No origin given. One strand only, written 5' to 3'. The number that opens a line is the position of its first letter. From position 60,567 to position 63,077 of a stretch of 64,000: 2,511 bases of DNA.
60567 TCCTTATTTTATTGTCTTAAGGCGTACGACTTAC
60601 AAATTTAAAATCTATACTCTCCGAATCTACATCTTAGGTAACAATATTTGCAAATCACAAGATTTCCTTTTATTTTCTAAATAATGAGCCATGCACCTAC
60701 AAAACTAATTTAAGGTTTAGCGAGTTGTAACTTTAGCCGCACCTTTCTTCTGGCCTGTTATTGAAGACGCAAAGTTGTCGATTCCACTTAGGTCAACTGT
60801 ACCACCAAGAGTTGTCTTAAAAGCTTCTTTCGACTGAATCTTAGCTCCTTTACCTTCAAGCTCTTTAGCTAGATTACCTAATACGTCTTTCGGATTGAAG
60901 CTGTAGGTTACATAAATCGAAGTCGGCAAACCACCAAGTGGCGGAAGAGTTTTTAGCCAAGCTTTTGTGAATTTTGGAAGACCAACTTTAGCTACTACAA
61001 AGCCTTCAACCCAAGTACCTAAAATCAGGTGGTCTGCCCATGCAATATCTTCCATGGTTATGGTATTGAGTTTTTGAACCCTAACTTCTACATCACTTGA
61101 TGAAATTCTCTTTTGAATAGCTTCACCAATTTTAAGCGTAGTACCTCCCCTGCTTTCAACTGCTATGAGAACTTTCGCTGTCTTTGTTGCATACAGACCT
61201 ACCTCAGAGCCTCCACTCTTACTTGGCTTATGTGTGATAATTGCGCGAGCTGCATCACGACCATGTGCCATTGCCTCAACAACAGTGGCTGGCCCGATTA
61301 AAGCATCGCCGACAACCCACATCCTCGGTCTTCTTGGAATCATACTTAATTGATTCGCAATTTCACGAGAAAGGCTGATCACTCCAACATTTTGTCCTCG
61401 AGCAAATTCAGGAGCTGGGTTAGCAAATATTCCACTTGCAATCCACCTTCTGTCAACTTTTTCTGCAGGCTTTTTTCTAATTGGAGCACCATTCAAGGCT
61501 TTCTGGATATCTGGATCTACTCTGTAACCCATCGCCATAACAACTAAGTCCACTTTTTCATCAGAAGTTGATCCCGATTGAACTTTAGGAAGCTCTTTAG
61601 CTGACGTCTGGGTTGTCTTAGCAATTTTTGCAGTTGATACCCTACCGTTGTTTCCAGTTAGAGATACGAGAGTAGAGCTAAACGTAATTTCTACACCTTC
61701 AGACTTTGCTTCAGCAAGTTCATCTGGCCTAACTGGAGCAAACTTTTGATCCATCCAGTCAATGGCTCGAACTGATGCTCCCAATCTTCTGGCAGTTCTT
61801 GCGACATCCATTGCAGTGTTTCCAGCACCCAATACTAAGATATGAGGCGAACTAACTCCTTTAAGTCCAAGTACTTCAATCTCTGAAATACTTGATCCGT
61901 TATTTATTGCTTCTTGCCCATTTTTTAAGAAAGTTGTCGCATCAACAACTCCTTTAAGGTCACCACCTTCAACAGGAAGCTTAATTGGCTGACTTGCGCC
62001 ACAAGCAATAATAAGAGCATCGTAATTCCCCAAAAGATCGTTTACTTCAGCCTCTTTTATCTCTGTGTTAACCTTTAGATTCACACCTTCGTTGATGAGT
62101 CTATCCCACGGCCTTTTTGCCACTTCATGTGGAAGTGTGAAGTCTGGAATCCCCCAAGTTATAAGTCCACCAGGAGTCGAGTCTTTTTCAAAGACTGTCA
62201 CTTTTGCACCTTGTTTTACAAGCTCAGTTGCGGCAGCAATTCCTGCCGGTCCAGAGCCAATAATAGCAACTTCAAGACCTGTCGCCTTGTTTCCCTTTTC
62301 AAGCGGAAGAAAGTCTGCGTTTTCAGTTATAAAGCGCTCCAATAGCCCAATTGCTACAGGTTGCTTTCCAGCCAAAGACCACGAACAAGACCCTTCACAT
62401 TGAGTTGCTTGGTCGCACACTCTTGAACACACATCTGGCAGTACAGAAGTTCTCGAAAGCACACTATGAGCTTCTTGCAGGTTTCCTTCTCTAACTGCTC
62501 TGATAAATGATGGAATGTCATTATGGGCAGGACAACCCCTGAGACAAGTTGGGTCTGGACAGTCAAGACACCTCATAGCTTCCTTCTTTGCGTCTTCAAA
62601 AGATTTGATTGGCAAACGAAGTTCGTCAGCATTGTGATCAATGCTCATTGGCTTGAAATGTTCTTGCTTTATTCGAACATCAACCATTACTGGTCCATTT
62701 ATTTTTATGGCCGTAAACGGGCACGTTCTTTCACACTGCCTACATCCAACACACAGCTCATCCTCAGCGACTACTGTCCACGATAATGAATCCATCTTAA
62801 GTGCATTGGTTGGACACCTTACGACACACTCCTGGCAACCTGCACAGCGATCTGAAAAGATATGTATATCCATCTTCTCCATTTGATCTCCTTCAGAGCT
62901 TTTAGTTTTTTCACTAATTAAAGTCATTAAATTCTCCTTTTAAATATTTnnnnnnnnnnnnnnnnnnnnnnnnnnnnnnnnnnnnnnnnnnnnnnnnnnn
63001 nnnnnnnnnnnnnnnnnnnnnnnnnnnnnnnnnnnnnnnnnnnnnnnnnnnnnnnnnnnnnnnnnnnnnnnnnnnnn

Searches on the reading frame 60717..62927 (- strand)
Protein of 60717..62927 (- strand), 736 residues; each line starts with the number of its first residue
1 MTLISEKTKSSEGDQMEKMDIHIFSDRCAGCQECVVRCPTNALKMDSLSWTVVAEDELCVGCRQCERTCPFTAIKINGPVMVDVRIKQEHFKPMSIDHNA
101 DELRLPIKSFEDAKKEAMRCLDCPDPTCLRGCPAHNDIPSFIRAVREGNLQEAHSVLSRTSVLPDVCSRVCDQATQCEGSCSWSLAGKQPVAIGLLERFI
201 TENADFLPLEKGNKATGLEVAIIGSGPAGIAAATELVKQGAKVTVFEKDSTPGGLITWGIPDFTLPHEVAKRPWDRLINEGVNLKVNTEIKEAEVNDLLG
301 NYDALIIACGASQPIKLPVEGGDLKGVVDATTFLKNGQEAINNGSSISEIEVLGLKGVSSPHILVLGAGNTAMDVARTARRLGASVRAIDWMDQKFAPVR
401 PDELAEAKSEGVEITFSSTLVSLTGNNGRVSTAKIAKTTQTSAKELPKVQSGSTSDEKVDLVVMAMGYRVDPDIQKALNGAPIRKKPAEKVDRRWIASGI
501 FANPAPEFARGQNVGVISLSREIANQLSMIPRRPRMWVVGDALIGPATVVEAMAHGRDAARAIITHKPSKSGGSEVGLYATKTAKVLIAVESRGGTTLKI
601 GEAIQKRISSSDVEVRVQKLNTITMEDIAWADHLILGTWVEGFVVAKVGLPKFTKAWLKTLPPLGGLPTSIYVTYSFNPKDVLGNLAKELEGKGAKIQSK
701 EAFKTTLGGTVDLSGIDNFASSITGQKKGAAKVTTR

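Call 12: search_protein_families(library=pfam, proteins=[window:60717-62927:-])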
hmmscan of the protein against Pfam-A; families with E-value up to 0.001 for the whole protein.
window:60717-62927:- (736 aa): 23 families
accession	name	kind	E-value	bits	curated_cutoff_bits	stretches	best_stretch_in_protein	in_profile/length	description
PF14691.11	Fer4_20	-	1.6e-33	115.3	25.8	1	109-204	13-108/113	Dihydroprymidine dehydrogenase domain II, 4Fe-4S cluster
PF07992.20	Pyr_redox_2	-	1.1e-23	84.6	26.1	1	219-477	2-246/291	Pyridine nucleotide-disulphide oxidoreductase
PF00070.33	Pyr_redox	-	1.9e-12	48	22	2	362-432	1-76/82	Pyridine nucleotide-disulphide oxidoreductase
PF01266.30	DAO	-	4e-10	40.2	27.9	1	220-253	2-35/353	FAD dependent oxidoreductase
PF00037.32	Fer4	-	5e-10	39.2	21.1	2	22-44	2-24/24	4Fe-4S binding domain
PF13450.12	NAD_binding_8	-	5.4e-10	39.9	21.9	1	222-257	1-36/68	NAD(P)-binding Rossmann-like domain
PF12831.13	FAD_oxidored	-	2.2e-09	37.6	27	1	219-277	1-64/416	FAD dependent oxidoreductase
PF12838.12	Fer4_7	-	2.3e-09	38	27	1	27-73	1-52/52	4Fe-4S dicluster domain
PF01262.27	AlaDh_PNT_C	-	1e-08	35.3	23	1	352-395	20-63/214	Alanine dehydrogenase/PNT, C-terminal domain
PF13738.12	Pyr_redox_3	-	1.1e-08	35.2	30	0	222-250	2-31/305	Pyridine nucleotide-disulphide oxidoreductase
PF14697.11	Fer4_21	-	5.8e-07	30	35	1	23-75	3-58/59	4Fe-4S dicluster domain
PF13187.11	Fer4_9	-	1.9e-06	28.2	27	1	27-73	1-51/52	4Fe-4S dicluster domain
PF03486.20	HI0933_like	-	3.2e-06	27.2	50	1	219-253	2-36/244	HI0933-like protein Rossmann domain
PF01494.25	FAD_binding_3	-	4e-06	26.7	22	1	219-251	3-35/349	FAD binding domain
PF00890.30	FAD_binding_2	-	8.9e-06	25.6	20.4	1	220-258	2-40/414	FAD binding domain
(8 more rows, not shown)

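Call 78: find_encoding_contigs(protein=window:60717-62927:-, flank=10000, max_places=3)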
Protein window:60717-62927:- (736 aa): 8 contigs read that carry it; 3 places shown.
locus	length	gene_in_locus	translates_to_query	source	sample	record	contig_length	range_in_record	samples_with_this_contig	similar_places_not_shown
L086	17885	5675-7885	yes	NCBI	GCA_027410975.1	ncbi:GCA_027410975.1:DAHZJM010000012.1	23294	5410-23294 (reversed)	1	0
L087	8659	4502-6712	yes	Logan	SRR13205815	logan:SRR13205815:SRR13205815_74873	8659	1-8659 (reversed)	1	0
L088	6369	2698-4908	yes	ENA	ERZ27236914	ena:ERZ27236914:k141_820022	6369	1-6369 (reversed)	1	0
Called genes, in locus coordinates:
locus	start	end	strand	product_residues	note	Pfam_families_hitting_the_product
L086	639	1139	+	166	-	PF01609:DDE_Tnp_1 (weak)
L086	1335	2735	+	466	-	-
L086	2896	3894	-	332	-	PF02082:Rrf2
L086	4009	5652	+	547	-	PF12801:Fer4_5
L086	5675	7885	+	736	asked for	PF14697:Fer4_21 (weak), PF12838:Fer4_7 (weak), PF13187:Fer4_9 (weak), PF14691:Fer4_20, PF00890:FAD_binding_2 (weak), PF07992:Pyr_redox_2, PF12831:FAD_oxidored, PF13450:NAD_binding_8, +8 more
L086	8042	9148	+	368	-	-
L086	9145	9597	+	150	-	-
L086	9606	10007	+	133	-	PF00037:Fer4 (weak), PF12837:Fer4_6 (faint), PF14697:Fer4_21 (weak), PF12838:Fer4_7, PF13187:Fer4_9 (weak)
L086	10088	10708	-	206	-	PF03848:TehB, PF05724:TPMT (weak), PF13489:Methyltransf_23, PF05175:MTS, PF08241:Methyltransf_11, PF08242:Methyltransf_12, PF13649:Methyltransf_25, PF13847:Methyltransf_31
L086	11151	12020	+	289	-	PF06053:DUF929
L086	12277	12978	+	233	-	-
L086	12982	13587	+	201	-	PF00440:TetR_N, PF17932:TetR_C_24 (weak)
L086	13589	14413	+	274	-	PF00106:adh_short, PF08659:KR (weak), PF13561:adh_short_C2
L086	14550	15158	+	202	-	-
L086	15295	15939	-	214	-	PF27271:AF_1327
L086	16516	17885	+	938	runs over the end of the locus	PF00384:Molybdopterin, PF01568:Molydop_binding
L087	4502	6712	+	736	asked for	PF14697:Fer4_21 (weak), PF12838:Fer4_7 (weak), PF13187:Fer4_9 (weak), PF14691:Fer4_20, PF00890:FAD_binding_2 (weak), PF07992:Pyr_redox_2, PF12831:FAD_oxidored, PF13450:NAD_binding_8, +8 more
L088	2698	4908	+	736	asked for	PF14697:Fer4_21 (weak), PF12838:Fer4_7 (weak), PF13187:Fer4_9 (weak), PF14691:Fer4_20, PF00890:FAD_binding_2 (weak), PF07992:Pyr_redox_2, PF12831:FAD_oxidored, PF13450:NAD_binding_8, +8 more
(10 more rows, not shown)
